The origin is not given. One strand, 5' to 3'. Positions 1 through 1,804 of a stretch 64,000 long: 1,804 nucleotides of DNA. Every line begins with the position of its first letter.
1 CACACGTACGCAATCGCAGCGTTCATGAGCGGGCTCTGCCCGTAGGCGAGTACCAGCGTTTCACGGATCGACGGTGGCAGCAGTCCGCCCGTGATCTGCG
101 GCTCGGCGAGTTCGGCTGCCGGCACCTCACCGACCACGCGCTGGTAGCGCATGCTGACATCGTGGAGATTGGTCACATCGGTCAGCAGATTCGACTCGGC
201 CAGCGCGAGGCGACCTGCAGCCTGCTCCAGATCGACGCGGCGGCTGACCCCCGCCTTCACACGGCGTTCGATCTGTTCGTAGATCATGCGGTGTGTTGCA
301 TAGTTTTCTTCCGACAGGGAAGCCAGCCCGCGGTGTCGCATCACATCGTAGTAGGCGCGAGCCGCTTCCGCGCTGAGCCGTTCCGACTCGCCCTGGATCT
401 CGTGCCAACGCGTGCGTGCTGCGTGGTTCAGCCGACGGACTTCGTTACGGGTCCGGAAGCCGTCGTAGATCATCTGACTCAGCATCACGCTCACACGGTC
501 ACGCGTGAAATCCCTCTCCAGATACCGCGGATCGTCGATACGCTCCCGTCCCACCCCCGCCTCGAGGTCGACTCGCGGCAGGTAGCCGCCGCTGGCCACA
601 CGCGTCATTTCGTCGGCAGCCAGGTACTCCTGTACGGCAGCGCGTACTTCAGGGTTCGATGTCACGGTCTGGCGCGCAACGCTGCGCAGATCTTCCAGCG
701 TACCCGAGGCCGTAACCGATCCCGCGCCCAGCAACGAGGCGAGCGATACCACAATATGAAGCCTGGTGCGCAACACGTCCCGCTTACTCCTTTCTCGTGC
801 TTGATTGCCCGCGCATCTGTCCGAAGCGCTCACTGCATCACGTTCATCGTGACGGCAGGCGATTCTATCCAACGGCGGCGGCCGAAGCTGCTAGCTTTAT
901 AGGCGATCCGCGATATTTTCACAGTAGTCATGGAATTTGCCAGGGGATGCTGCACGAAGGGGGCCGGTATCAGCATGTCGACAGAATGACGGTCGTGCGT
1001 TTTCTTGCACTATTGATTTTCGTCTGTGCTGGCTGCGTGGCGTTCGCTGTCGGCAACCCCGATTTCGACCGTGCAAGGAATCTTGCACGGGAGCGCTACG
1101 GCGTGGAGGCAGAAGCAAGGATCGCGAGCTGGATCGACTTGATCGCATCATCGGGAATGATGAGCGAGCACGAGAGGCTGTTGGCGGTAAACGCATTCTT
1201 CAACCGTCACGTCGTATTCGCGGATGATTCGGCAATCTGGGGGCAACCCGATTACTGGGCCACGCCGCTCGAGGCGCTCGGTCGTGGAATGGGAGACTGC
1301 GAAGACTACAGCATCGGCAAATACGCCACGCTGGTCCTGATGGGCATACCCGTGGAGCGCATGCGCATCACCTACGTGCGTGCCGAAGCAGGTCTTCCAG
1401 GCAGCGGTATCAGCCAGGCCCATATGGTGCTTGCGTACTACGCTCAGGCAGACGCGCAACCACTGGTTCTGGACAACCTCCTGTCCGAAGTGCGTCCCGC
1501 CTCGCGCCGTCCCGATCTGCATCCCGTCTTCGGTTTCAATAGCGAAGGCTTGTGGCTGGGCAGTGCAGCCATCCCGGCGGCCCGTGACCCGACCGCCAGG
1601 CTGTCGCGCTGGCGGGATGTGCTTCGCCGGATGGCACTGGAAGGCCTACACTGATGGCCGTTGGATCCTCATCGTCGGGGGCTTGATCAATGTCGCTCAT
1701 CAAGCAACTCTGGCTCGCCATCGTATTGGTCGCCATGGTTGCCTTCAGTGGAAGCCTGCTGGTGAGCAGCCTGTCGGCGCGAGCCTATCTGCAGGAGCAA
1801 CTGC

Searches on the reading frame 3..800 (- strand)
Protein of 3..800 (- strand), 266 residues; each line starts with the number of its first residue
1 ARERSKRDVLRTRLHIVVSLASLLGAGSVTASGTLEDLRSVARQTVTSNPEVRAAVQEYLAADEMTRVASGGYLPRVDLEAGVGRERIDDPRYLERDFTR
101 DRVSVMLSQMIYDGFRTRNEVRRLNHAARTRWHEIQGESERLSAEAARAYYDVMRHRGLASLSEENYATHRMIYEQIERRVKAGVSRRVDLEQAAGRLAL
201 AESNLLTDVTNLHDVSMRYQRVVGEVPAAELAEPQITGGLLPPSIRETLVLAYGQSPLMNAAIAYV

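Call 48: search_protein_families(library=pfam, proteins=[window:3-800:-], max_evalue=0.01)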
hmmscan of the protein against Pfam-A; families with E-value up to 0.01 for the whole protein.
window:3-800:- (266 aa): 1 family
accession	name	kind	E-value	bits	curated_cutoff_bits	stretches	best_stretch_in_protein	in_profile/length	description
PF02321.23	OEP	-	2.1e-19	70.5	22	1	44-223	7-186/187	Outer membrane efflux protein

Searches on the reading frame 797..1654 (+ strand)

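Call 7: search_protein_families(library=ncbifam, proteins=[window:797-1654:+], max_evalue=0.00001)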
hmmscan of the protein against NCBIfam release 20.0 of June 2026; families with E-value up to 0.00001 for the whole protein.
window:797-1654:+ (285 aa): 1 family
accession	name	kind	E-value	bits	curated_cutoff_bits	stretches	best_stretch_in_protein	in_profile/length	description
NF045674.1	CystProtLapG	equivalog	7.8e-67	224.7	320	1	67-284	4-217/221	cysteine protease LapG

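Call 8: search_protein_families(library=pfam, proteins=[window:797-1654:+], max_evalue=0.00001)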
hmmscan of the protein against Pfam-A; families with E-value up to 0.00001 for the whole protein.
window:797-1654:+ (285 aa): 1 family
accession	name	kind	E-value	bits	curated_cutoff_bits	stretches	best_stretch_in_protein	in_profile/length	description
PF06035.17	Peptidase_C93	-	6.2e-15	55.8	27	1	124-236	38-136/162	Bacterial transglutaminase-like cysteine proteinase BTLCP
